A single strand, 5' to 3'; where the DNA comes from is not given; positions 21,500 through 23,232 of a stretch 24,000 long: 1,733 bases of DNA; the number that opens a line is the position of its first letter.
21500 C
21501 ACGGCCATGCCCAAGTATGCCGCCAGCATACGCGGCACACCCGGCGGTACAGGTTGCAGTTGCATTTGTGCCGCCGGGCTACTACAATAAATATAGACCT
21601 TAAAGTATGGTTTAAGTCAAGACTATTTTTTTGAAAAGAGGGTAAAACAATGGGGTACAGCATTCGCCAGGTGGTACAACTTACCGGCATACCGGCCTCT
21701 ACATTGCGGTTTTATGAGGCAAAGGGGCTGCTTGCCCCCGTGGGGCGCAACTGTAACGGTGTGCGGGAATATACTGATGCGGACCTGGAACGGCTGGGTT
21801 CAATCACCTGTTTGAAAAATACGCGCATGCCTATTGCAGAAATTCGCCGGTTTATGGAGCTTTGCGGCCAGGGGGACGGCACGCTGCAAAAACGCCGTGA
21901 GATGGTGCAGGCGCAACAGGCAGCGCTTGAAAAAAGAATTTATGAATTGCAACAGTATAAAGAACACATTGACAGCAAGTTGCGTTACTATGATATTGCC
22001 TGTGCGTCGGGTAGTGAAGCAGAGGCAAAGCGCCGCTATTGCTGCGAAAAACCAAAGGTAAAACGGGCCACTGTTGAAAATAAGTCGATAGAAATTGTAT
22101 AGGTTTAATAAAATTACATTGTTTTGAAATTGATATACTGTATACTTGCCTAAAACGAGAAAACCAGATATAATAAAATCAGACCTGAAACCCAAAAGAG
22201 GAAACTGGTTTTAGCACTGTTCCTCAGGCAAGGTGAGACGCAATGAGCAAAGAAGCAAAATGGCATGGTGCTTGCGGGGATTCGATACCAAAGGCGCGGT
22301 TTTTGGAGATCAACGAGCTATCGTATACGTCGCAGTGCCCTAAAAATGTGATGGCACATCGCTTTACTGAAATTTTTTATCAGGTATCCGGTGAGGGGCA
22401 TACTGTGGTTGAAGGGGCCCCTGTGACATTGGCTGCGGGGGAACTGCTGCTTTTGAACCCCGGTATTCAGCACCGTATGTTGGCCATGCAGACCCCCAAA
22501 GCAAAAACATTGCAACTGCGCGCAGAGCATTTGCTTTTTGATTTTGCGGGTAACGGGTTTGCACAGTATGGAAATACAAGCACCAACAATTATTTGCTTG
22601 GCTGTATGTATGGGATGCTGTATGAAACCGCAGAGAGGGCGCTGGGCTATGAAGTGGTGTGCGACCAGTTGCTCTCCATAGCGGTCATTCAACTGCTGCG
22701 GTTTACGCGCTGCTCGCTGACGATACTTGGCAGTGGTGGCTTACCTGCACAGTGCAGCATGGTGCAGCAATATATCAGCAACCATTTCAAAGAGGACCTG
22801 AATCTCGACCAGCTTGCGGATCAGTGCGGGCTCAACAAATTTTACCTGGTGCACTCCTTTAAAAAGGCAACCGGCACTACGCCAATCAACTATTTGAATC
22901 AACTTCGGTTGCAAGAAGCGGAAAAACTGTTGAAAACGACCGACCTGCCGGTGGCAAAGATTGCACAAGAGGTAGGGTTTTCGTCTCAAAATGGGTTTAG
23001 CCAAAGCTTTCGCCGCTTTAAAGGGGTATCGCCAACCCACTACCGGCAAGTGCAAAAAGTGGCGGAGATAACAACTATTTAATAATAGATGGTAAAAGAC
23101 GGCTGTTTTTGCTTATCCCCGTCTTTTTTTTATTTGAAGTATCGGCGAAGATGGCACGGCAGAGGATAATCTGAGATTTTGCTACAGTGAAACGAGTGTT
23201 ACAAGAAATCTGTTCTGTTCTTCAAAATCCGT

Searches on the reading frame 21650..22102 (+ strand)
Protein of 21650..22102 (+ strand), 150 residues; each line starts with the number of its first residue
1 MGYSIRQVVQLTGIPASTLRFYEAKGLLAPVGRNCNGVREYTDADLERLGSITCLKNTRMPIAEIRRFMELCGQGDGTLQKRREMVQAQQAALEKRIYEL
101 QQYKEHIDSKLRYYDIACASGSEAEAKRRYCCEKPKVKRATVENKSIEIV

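Call 21: search_protein_families(library=pfam, max_evalue=0.01, proteins=[window:21650-22102:+])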
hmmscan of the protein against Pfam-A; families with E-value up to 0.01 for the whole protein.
window:21650-22102:+ (150 aa): 3 families
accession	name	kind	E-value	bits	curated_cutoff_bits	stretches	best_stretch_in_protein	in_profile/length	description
PF13411.12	MerR_1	-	2.1e-18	66.6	21.6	1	3-70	1-67/69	MerR HTH family regulatory protein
PF00376.29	MerR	-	1.6e-12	47.4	28.2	1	4-41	1-38/38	MerR family regulatory protein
PF09278.17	MerR-DNA-bind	-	1e-08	36.1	25.4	1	46-108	1-63/65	MerR, DNA binding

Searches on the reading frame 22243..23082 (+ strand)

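Call 21: search_protein_families(library=pfam, max_evalue=0.01, proteins=[window:22243-23082:+])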
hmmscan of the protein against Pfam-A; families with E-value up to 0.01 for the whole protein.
window:22243-23082:+ (279 aa): 6 families
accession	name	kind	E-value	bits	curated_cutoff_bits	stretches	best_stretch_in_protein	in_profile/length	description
PF12833.13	HTH_18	-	1.5e-24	86.5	33.6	1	191-269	1-79/80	Helix-turn-helix domain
PF00165.29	HTH_AraC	-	4.8e-21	74.8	26.6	2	178-219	1-42/42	Bacterial regulatory helix-turn-helix proteins, AraC family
PF07883.17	Cupin_2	-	5.1e-07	29.7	27.2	1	38-81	15-58/70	Cupin domain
PF12852.13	Cupin_6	-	2.3e-05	24.7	26.7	0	46-87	39-83/183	Cupin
PF02311.25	AraC_binding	-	2.6e-05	24.4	21.1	1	38-79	20-61/135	AraC-like ligand binding domain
PF05899.18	Cupin_3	-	0.0056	16.8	23.5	1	40-76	24-61/74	EutQ-like cupin domain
